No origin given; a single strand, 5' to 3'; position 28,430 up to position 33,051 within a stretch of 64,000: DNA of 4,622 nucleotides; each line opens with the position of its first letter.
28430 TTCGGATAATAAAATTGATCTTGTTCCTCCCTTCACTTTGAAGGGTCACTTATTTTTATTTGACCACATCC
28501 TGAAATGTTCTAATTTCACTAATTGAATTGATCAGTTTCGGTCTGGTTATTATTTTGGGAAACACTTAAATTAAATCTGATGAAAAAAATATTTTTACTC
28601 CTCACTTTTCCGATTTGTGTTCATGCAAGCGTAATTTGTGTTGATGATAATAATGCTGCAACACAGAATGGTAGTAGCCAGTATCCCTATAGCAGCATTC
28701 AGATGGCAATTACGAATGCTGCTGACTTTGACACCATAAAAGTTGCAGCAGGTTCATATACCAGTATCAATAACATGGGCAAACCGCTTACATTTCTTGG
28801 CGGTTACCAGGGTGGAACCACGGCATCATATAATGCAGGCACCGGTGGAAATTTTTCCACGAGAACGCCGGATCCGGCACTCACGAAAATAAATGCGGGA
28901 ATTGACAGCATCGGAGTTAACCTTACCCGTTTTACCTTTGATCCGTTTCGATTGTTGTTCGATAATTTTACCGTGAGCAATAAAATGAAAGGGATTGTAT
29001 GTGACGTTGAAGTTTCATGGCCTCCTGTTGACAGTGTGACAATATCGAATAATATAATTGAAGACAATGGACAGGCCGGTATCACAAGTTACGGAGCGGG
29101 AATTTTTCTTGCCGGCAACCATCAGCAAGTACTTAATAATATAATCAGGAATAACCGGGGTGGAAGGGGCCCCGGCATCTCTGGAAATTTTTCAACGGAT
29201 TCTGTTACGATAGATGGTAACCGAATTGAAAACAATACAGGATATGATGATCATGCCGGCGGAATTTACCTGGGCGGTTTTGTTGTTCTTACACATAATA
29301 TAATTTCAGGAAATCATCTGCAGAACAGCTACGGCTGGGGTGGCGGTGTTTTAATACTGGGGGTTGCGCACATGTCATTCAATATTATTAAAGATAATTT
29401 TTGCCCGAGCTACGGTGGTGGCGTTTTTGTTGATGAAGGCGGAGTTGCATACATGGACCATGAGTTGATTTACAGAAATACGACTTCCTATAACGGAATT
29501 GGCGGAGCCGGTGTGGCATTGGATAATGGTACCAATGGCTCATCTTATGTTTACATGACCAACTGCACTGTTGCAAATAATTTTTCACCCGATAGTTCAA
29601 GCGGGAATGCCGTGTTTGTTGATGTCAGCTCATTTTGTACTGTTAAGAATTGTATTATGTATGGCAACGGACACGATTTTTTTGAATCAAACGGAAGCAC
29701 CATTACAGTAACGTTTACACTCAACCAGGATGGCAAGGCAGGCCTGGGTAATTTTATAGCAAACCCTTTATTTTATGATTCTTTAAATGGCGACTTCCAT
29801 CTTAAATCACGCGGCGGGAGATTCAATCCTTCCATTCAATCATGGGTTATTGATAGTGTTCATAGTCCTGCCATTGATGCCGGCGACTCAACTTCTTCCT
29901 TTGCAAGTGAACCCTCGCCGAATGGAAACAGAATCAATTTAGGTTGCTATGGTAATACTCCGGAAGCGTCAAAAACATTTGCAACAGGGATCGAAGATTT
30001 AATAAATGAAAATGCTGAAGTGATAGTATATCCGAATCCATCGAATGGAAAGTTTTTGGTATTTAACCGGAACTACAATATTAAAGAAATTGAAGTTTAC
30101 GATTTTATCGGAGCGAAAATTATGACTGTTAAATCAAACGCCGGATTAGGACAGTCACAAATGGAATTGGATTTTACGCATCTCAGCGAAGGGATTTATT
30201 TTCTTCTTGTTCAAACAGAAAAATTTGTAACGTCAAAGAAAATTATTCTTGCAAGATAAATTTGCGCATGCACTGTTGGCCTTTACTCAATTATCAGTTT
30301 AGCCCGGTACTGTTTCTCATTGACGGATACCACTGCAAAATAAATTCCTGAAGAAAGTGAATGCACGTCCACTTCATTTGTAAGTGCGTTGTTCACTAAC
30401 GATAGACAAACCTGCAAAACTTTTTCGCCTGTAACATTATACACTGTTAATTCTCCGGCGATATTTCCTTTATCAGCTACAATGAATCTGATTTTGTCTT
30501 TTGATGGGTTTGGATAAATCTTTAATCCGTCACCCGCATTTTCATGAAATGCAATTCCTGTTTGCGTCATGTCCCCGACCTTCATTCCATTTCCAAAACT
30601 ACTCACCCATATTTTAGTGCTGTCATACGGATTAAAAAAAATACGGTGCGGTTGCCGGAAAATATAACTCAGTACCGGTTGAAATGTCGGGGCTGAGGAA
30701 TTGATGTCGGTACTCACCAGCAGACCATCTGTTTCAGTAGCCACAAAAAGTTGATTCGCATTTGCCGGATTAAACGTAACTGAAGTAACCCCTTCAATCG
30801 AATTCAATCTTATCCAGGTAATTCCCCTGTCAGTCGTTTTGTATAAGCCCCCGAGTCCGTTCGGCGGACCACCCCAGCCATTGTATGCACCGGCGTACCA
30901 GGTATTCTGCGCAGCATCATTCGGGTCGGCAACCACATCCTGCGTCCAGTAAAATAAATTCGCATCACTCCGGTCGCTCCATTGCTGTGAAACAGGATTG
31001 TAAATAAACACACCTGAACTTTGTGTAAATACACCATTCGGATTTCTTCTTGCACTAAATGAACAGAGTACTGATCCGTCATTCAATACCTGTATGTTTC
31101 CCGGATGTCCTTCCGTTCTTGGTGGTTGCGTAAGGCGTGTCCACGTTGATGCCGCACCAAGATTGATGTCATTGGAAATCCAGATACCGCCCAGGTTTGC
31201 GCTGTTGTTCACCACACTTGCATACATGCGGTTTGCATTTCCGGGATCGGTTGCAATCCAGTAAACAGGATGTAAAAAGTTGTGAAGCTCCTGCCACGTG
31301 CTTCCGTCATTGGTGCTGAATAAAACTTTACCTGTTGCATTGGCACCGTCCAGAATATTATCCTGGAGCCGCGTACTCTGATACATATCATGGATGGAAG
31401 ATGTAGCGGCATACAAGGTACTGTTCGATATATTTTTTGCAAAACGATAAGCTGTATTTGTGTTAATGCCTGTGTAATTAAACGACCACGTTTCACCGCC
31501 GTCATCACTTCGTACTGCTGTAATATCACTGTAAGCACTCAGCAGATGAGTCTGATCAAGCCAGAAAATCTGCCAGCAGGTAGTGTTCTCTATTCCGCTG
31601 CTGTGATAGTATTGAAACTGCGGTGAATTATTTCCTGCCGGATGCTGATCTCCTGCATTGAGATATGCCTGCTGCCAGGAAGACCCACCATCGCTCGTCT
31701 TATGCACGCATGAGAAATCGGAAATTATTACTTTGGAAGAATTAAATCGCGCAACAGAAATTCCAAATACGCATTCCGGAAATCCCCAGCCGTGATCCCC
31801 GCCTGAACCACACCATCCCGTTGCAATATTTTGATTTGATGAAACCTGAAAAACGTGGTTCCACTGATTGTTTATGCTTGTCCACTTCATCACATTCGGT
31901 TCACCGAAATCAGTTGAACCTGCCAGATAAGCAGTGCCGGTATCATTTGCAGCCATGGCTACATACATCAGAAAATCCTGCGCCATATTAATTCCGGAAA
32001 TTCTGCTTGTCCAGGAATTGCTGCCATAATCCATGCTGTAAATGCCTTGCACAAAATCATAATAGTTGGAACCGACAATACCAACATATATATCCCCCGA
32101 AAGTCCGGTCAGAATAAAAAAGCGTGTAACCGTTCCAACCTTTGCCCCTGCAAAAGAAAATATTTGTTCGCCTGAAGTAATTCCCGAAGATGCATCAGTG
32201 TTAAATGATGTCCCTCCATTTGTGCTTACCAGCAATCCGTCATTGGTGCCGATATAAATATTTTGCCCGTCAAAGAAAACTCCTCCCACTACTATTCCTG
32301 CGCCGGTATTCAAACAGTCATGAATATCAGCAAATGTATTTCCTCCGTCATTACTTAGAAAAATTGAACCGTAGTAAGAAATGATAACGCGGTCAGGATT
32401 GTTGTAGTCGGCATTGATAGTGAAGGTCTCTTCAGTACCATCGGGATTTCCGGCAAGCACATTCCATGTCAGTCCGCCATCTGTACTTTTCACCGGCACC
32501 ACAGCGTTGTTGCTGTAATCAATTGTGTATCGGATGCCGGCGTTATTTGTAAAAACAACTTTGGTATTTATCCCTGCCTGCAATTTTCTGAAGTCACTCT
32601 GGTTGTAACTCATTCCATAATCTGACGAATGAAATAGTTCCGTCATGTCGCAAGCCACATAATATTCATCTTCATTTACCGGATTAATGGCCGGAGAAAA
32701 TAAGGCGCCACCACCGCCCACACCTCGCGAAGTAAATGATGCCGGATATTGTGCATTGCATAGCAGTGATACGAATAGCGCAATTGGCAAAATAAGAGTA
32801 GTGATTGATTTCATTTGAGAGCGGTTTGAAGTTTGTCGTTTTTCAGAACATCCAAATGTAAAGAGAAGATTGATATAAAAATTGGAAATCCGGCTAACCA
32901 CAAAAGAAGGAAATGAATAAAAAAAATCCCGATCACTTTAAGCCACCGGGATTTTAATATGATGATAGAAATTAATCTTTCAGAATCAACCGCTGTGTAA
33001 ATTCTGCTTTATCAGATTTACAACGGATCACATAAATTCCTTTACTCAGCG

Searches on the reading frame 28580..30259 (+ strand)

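Call 53: search_protein_families(library=pfam, proteins=[window:28580-30259:+], max_evalue=0.00001)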
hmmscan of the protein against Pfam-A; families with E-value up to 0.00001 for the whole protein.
window:28580-30259:+ (559 aa): 2 families
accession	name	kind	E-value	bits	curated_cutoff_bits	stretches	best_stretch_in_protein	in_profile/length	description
PF18962.6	Por_Secre_tail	-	4e-14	53.1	27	1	483-556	1-74/75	Secretion system C-terminal sorting domain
PF13229.12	Beta_helix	-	1.6e-11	44.5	25.9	2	128-287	14-147/158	Right handed beta helix region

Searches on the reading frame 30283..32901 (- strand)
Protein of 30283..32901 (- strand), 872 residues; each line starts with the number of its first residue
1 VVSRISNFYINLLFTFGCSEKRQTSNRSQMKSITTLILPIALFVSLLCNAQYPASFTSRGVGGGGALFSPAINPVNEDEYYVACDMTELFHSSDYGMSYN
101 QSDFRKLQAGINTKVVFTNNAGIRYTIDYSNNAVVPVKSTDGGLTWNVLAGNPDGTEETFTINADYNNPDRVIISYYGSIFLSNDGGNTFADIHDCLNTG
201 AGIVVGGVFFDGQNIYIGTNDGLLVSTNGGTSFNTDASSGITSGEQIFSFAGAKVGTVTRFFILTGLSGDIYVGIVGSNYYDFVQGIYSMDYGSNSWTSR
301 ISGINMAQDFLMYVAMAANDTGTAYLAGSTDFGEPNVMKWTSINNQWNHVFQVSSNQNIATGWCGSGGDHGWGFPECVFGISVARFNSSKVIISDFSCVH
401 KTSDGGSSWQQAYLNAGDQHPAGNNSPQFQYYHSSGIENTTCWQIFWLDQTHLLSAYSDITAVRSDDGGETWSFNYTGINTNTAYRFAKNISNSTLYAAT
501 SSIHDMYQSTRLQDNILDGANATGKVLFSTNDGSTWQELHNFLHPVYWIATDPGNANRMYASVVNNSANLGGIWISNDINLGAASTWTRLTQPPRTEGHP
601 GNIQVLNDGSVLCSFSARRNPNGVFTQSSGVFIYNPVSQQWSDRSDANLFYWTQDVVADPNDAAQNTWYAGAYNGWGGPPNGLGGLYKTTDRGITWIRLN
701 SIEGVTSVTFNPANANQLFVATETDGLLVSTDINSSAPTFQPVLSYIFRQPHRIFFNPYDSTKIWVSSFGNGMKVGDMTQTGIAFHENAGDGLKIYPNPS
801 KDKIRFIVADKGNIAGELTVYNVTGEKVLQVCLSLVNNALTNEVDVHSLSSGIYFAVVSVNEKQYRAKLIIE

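Call 53: search_protein_families(library=pfam, proteins=[window:30283-32901:-], max_evalue=0.00001)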
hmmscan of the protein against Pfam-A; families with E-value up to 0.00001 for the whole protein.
window:30283-32901:- (872 aa): 2 families
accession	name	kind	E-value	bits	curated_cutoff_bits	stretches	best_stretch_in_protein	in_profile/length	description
PF15902.12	Sortilin-Vps10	-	1.6e-12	47.4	33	0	139-192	6-59/446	Sortilin, neurotensin receptor 3,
PF18962.6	Por_Secre_tail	-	2.2e-12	47.5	27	1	795-871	1-75/75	Secretion system C-terminal sorting domain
